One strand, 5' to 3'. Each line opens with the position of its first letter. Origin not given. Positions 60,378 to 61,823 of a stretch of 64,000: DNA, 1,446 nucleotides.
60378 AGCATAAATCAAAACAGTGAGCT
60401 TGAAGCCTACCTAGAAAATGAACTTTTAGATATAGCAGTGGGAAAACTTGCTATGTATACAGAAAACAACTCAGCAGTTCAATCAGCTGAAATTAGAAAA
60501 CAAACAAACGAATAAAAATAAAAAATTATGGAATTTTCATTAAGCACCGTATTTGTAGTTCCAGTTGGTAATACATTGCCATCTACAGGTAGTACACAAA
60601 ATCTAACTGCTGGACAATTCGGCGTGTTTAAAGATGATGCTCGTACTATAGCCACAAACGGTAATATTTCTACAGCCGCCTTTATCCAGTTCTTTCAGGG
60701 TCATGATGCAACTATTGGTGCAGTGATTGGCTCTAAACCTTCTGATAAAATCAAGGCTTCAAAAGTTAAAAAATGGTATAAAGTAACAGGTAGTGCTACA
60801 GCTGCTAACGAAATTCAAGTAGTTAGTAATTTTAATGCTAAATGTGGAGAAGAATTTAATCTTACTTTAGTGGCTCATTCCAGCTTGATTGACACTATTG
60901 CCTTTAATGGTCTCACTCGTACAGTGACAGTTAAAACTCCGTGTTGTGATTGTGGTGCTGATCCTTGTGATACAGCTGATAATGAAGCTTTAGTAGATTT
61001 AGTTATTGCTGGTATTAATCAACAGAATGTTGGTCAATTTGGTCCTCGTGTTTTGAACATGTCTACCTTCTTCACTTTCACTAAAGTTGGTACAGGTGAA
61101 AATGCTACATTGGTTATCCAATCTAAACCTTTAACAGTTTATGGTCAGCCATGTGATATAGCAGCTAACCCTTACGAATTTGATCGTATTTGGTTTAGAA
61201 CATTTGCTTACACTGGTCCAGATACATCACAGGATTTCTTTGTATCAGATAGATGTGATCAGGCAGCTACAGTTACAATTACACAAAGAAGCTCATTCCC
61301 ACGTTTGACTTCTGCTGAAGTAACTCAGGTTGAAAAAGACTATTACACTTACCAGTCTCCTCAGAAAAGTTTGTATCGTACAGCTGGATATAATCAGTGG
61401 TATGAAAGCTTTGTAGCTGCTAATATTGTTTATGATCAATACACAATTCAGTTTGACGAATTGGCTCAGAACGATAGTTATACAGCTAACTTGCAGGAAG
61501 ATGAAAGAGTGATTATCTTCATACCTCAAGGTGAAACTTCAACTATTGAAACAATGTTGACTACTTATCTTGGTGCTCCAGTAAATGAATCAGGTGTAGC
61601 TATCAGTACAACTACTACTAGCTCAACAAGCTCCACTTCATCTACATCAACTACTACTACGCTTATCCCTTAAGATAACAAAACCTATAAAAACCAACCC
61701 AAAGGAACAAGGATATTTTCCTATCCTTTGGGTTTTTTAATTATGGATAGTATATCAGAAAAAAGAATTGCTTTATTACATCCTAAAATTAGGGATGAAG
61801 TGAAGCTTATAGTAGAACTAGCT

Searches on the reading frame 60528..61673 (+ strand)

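Call 19: search_protein_families(library=phrogs, proteins=[window:60528-61673:+], max_evalue=0.001)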
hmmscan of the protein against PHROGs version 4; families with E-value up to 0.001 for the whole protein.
window:60528-61673:+ (381 aa): 1 family
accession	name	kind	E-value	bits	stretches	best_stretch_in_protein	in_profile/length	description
phrog_15060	-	unknown function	1.6e-09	38.3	1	16-169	20-178/411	-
